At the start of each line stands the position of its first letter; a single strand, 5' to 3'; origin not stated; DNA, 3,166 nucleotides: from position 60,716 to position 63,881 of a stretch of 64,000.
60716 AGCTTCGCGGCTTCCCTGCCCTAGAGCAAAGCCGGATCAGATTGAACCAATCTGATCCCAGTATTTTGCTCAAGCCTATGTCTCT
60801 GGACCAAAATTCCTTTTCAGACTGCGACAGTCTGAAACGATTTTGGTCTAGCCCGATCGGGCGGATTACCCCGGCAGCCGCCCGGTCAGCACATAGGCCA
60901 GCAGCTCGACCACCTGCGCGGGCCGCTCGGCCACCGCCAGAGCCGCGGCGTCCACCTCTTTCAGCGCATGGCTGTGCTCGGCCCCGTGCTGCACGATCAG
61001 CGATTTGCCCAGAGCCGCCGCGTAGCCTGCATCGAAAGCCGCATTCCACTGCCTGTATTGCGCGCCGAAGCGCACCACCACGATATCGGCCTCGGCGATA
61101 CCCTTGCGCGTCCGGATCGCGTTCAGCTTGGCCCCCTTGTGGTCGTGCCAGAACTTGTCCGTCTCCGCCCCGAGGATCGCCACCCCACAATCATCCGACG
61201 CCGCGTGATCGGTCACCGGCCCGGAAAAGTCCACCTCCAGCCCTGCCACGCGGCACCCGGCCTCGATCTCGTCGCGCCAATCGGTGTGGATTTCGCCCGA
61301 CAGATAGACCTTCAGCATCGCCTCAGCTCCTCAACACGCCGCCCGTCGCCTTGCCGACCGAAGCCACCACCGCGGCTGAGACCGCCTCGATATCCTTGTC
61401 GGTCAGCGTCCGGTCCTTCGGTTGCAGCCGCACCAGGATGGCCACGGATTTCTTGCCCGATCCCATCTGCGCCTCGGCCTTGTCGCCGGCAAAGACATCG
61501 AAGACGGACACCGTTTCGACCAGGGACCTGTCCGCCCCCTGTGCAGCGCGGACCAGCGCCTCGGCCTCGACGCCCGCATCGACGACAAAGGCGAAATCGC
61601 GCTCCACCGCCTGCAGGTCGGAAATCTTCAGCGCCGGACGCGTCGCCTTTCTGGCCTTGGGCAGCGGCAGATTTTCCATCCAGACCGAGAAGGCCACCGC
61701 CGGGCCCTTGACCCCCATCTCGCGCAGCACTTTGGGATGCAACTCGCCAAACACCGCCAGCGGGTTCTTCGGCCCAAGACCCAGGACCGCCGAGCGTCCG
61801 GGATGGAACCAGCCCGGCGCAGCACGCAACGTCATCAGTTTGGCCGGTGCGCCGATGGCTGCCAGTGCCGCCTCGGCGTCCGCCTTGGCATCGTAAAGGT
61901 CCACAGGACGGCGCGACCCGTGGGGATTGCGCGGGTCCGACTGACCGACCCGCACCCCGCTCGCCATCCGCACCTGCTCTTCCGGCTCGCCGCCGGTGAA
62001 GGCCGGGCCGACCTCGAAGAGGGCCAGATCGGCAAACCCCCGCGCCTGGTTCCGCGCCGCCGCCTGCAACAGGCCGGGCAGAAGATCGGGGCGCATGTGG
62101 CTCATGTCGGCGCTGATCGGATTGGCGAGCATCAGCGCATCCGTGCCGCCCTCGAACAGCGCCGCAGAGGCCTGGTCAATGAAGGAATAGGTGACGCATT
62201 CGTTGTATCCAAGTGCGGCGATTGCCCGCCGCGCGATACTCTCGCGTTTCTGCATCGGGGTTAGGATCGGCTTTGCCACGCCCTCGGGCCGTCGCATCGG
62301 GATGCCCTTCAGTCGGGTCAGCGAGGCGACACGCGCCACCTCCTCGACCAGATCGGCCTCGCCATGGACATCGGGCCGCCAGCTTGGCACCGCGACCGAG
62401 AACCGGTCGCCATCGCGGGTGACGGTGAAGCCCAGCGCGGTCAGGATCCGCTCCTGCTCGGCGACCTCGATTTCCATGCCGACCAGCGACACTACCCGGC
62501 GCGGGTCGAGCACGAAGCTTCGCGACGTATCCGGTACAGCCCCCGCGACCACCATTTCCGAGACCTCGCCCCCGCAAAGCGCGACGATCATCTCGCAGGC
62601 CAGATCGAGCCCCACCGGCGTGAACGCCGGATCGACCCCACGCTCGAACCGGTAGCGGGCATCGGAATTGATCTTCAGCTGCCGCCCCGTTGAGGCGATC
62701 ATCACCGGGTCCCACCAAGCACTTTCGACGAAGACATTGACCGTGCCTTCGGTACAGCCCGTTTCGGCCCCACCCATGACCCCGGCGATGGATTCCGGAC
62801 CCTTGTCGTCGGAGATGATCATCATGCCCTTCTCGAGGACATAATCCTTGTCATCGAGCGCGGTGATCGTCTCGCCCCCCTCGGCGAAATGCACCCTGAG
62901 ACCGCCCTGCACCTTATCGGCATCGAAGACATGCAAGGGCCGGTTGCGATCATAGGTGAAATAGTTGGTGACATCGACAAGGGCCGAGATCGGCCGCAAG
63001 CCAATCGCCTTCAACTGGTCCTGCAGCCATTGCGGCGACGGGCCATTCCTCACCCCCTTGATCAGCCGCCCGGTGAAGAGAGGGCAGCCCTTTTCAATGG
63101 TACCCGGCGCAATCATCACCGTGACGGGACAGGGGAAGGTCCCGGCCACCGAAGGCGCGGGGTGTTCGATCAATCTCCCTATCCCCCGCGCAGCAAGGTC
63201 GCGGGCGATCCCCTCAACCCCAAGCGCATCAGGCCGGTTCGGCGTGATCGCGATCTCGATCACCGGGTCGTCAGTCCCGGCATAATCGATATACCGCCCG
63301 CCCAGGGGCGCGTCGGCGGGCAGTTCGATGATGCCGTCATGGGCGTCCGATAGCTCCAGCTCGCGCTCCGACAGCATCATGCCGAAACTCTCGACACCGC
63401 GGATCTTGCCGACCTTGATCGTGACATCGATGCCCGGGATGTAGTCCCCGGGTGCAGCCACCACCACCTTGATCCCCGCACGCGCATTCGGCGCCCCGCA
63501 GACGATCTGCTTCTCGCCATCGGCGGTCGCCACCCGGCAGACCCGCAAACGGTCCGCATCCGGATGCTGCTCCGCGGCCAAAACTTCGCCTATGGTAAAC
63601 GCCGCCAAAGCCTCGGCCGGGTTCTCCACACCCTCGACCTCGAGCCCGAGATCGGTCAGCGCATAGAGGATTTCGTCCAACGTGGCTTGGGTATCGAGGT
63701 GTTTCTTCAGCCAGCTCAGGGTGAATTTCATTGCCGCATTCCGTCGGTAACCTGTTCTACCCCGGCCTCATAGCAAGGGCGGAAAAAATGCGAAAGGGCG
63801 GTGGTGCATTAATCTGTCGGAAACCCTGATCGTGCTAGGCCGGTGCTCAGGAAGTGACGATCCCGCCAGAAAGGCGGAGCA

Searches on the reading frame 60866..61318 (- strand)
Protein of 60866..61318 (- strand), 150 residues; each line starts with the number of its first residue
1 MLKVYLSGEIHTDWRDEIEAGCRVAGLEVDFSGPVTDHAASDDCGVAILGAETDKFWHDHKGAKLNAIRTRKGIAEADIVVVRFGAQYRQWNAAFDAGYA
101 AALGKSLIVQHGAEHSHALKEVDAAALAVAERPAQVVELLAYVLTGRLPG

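Call 24: search_protein_families(library=pfam, proteins=[window:60866-61318:-], max_evalue=0.01)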
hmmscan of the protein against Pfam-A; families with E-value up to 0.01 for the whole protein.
window:60866-61318:- (150 aa): 2 families
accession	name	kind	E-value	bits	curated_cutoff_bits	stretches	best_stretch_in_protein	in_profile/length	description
PF11071.14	Nuc_deoxyri_tr3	-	1e-63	214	23.2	1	5-144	1-140/140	Nucleoside 2-deoxyribosyltransferase YtoQ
PF15891.11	Nuc_deoxyri_tr2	-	0.0041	17.9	30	0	3-109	3-100/105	Nucleoside 2-deoxyribosyltransferase like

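Call 35: find_encoding_contigs(protein=window:60866-61318:-, flank=3000, max_places=8)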
Protein window:60866-61318:- (150 aa): 5 contigs read that carry it; 1 place shown.
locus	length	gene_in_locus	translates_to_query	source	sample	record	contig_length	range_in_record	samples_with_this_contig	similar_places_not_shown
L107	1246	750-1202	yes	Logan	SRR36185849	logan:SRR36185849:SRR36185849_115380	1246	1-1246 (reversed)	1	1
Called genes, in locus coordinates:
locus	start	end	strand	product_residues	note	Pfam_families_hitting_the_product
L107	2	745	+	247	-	?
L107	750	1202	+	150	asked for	PF11071:Nuc_deoxyri_tr3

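Call 47: find_homologous_proteins(query=window:60866-61318:-, max_evalue=1e-30)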
Query window:60866-61318:- (150 aa): 8000 proteins with E <= 1e-30 among 8000 candidates; the best 120 are listed.
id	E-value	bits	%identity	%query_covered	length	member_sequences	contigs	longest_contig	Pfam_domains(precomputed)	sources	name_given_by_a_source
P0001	1.3e-93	329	100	100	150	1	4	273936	PF11071.15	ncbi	-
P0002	1.7e-79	283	87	99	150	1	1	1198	PF11071.15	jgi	jgi:YtoQ family protein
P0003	2.8e-79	282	87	100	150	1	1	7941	PF11071.15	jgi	jgi:YtoQ family protein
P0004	4.9e-79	281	83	100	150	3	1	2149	PF15891.12,PF11071.15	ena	-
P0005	1.3e-78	280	87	99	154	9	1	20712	PF11071.15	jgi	jgi:YtoQ family protein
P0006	3.7e-78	278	86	100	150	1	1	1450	PF11071.15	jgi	jgi:YtoQ family protein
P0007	6.3e-78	278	87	99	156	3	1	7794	PF11071.15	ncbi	-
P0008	1.2e-77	277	86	99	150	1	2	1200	PF11071.15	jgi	jgi:YtoQ family protein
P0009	1.5e-77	277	86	99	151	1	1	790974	PF11071.15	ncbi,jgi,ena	jgi:YtoQ family protein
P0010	1.7e-77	276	85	100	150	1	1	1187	PF11071.15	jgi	jgi:YtoQ family protein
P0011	2.8e-77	276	81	100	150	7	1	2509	PF11071.15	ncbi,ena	-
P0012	3.5e-77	275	84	100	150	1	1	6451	PF11071.15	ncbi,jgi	jgi:YtoQ family protein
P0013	4.9e-77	275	84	99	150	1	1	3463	PF11071.15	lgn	-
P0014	5.7e-77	275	86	99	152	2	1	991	PF11071.15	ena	-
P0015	6.3e-77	274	83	99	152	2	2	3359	PF15891.12,PF11071.15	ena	-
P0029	2.4e-76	273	85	99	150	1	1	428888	PF11071.15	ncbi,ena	-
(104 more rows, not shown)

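Call 48: find_encoding_contigs(protein=P0009, flank=2500, max_places=2)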
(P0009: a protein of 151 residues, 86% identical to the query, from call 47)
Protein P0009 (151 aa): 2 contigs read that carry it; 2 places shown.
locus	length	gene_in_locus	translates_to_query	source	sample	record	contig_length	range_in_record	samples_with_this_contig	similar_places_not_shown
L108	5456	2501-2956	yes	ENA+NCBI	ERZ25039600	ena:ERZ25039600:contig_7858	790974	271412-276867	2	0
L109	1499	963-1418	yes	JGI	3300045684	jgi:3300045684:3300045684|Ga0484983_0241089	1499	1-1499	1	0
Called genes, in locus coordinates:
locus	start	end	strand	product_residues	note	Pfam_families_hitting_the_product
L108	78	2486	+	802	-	PF01588:tRNA_bind, PF03483:B3_4, PF03484:B5, PF17759:tRNA_synthFbeta, PF03147:FDX-ACB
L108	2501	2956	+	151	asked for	PF11071:Nuc_deoxyri_tr3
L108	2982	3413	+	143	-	PF01741:MscL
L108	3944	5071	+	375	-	PF14907:NTP_transf_5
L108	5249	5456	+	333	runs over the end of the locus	-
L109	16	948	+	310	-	PF17759:tRNA_synthFbeta, PF03147:FDX-ACB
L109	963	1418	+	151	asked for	PF11071:Nuc_deoxyri_tr3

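Call 49: find_encoding_contigs(protein=P0005, flank=2500, max_places=2)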
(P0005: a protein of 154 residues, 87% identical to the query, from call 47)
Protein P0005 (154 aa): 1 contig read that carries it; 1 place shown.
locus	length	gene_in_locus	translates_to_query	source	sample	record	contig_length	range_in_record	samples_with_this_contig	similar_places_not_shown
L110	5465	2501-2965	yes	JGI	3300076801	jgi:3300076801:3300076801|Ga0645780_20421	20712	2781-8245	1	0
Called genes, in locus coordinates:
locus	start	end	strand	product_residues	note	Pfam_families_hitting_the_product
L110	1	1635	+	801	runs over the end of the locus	PF01588:tRNA_bind, PF03483:B3_4, PF03484:B5, PF17759:tRNA_synthFbeta, PF03147:FDX-ACB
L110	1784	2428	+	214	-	PF13489:Methyltransf_23, PF01209:Ubie_methyltran, PF13847:Methyltransf_31, PF08241:Methyltransf_11, PF08242:Methyltransf_12, PF13649:Methyltransf_25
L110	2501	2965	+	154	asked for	PF11071:Nuc_deoxyri_tr3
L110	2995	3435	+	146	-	PF01741:MscL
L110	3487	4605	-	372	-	PF05222:AlaDh_PNT_N, PF07992:Pyr_redox_2 (weak), PF01262:AlaDh_PNT_C, PF02826:2-Hacid_dh_C (weak), PF00070:Pyr_redox (weak), PF01266:DAO (weak)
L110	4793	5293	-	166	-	PF12840:HTH_20 (weak), PF13404:HTH_AsnC-type, PF13412:HTH_24, PF01037:AsnC_trans_reg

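Call 50: find_encoding_contigs(protein=P0029, flank=2500, max_places=2)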
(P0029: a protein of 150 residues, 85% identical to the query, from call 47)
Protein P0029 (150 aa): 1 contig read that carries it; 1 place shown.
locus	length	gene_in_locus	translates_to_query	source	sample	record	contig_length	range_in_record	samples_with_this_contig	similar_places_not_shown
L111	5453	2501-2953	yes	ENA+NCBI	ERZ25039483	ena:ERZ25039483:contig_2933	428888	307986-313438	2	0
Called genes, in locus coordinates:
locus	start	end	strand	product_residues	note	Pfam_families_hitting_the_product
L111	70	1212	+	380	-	PF01588:tRNA_bind, PF03483:B3_4 (weak)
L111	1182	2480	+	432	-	PF03484:B5, PF17759:tRNA_synthFbeta, PF03147:FDX-ACB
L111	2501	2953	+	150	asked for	PF11071:Nuc_deoxyri_tr3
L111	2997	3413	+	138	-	PF01741:MscL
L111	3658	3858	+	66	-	-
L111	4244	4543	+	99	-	-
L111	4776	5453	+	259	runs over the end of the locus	PF06283:ThuA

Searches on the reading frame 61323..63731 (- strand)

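Call 24: search_protein_families(library=pfam, proteins=[window:61323-63731:-], max_evalue=0.01)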
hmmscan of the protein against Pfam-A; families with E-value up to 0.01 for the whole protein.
window:61323-63731:- (802 aa): 6 families
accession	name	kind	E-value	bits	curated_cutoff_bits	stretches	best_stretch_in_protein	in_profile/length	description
PF03483.22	B3_4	-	5.2e-65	218.7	29.3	1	216-387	2-174/174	B3/4 domain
PF17759.6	tRNA_synthFbeta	-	2.8e-48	164.6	22.4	1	477-682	1-211/214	Phenylalanyl tRNA synthetase beta chain CLM domain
PF03484.21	B5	-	3.3e-21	75.7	28.6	1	408-468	3-64/67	tRNA synthetase B5 domain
PF03147.19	FDX-ACB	-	1e-20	74.4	31.1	1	704-801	1-94/94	Ferredoxin-fold anticodon binding domain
PF01588.26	tRNA_bind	-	2.1e-19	69.9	27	1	46-144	2-94/96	Putative tRNA binding domain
PF18262.7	PhetRS_B1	-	0.0076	16.9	26.8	0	152-180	50-78/83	Phe-tRNA synthetase beta subunit B1 domain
